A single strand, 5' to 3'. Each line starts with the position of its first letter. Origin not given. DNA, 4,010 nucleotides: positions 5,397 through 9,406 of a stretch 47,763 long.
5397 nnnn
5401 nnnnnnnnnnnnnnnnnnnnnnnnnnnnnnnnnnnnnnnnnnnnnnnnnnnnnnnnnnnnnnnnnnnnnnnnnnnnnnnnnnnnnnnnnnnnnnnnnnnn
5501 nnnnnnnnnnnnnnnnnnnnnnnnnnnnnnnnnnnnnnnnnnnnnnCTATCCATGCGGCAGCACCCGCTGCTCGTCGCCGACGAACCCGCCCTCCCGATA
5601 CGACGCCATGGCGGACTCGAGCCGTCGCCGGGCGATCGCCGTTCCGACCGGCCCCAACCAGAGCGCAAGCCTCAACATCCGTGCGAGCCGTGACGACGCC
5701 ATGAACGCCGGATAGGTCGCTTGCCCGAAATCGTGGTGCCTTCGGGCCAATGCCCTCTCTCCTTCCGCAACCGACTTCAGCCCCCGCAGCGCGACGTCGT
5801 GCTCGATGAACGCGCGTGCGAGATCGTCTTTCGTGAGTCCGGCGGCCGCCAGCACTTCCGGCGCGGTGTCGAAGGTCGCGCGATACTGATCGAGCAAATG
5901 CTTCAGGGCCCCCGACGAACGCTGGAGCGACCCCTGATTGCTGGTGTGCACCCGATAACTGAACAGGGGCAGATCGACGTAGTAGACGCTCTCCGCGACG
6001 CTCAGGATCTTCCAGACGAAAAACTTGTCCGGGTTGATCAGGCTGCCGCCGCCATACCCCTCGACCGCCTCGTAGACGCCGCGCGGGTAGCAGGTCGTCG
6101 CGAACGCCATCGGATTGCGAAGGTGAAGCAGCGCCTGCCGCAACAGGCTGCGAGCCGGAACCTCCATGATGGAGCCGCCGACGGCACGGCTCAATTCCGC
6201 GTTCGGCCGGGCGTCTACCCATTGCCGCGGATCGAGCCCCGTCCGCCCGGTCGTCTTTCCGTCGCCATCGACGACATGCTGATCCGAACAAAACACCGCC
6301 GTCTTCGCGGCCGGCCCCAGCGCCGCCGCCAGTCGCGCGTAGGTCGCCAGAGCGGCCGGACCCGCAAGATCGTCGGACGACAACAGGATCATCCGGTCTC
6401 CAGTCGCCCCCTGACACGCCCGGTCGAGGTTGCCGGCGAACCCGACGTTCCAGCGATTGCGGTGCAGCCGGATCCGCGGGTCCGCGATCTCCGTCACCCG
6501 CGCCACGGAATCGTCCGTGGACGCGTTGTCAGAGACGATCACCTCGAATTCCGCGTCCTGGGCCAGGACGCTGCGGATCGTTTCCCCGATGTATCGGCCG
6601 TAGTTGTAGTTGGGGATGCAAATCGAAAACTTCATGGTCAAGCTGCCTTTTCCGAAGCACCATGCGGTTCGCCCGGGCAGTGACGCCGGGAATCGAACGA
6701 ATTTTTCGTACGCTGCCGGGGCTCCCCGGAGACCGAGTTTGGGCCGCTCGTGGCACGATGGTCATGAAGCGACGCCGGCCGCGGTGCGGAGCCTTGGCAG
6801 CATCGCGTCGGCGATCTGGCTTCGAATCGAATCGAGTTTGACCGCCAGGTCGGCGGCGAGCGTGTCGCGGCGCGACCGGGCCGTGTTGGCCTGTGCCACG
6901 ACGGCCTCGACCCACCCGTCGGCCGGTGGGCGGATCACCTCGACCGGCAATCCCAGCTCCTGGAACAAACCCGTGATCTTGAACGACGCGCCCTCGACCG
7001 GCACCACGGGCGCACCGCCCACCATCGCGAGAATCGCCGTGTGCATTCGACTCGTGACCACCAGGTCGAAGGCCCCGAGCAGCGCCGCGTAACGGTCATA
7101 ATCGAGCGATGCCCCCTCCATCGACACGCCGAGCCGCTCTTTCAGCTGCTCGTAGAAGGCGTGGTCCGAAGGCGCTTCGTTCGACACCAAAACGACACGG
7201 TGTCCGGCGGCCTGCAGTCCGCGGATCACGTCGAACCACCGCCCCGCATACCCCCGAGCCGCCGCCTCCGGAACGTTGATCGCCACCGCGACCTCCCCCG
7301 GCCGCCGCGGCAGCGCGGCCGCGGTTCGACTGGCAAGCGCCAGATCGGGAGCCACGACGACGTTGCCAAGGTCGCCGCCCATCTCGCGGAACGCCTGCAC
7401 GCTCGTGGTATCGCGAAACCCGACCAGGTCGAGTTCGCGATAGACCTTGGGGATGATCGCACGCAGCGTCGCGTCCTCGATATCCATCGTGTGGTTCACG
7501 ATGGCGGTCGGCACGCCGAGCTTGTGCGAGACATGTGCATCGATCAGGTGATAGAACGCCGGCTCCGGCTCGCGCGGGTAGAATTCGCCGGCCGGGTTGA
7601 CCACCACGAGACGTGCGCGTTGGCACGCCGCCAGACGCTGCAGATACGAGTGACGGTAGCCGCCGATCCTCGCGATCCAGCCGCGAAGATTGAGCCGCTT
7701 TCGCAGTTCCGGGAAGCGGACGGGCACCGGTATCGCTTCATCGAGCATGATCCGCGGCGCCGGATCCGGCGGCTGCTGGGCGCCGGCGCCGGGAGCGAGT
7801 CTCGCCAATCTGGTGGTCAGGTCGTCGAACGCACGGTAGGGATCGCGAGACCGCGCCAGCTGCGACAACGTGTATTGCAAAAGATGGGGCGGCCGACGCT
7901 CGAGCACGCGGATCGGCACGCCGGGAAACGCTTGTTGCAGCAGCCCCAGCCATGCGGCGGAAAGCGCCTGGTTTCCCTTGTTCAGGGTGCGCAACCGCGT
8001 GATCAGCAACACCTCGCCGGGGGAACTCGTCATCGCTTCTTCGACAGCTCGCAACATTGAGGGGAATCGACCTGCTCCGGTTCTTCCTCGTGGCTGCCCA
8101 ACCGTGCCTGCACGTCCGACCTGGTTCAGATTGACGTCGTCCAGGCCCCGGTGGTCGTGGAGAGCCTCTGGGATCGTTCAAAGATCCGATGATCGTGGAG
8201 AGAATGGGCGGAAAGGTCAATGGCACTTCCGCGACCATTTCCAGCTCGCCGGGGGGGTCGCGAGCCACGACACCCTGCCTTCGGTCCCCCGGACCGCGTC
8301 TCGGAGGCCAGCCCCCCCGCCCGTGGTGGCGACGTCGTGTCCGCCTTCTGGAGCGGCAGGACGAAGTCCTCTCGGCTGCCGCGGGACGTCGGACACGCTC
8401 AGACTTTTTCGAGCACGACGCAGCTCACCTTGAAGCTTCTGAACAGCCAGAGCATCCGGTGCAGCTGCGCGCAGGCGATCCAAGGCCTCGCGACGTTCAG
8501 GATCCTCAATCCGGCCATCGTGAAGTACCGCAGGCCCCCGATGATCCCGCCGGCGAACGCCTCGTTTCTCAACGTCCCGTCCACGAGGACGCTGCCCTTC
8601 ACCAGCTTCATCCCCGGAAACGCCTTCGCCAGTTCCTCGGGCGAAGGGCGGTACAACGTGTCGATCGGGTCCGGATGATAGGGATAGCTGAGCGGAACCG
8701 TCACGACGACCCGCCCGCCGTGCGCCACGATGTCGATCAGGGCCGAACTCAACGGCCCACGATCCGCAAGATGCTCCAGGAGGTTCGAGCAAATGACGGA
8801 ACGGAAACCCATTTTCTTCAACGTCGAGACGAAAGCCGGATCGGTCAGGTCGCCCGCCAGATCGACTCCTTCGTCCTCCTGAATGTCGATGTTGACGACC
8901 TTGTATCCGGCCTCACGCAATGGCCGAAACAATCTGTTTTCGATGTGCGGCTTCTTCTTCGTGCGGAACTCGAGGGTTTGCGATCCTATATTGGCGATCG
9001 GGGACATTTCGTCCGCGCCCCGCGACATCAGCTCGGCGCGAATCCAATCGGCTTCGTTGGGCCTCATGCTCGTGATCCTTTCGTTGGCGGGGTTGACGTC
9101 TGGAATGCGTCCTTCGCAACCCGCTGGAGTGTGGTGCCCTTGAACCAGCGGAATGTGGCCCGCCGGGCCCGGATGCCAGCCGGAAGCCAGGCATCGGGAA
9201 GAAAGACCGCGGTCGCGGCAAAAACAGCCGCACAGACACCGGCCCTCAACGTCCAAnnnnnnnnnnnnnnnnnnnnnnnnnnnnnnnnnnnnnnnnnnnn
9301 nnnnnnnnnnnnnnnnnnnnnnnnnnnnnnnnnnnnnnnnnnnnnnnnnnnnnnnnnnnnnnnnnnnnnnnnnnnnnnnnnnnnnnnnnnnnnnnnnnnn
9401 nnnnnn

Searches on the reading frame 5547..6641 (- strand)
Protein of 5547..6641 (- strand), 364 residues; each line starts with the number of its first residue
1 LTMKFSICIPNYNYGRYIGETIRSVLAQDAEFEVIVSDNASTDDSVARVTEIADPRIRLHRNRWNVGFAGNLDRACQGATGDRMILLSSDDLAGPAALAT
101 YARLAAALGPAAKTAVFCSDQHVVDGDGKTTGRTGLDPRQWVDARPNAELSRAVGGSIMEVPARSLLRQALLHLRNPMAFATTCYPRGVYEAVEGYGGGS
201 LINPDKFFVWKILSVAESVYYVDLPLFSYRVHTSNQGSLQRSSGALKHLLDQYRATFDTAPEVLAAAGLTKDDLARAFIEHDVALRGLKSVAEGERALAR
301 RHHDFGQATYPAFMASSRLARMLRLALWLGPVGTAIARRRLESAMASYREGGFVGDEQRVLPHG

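Call 7: search_protein_families(library=pfam, proteins=[window:5547-6641:-], max_evalue=0.01)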
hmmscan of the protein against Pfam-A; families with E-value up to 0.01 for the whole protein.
window:5547-6641:- (364 aa): 3 families
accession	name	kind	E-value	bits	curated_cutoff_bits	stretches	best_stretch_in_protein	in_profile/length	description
PF00535.33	Glycos_transf_2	-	6.5e-22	78.7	23.3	1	6-107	1-105/168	Glycosyl transferase family 2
PF13641.12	Glyco_tranf_2_3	-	9.7e-10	39.3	27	1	5-203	3-185/230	Glycosyltransferase like family 2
PF10111.15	Glyco_tranf_2_2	-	4.2e-05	23.6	27.3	1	7-107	4-108/276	Glycosyltransferase like family 2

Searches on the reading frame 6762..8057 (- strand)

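Call 7: search_protein_families(library=pfam, proteins=[window:6762-8057:-], max_evalue=0.01)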
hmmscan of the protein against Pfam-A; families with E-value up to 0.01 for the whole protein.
window:6762-8057:- (431 aa): 1 family
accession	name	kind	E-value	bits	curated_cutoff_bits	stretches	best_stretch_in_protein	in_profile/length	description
PF04230.19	PS_pyruv_trans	-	8.2e-18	65.7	25.3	1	26-355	1-277/280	Polysaccharide pyruvyl transferase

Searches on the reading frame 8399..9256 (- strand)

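Call 11: search_protein_families(library=pfam, proteins=[window:8399-9256:-], max_evalue=0.01)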
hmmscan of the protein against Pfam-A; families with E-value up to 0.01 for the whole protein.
window:8399-9256:- (285 aa): 1 family
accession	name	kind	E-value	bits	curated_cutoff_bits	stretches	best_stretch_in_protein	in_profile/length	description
PF13489.12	Methyltransf_23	-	0.0036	17.5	27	1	109-202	36-133/164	Methyltransferase domain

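Call 48: search_protein_families(library=ncbifam, proteins=[window:8399-9256:-], max_evalue=0.001)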
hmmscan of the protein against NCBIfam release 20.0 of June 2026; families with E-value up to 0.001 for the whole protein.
window:8399-9256:- (285 aa): 0 families
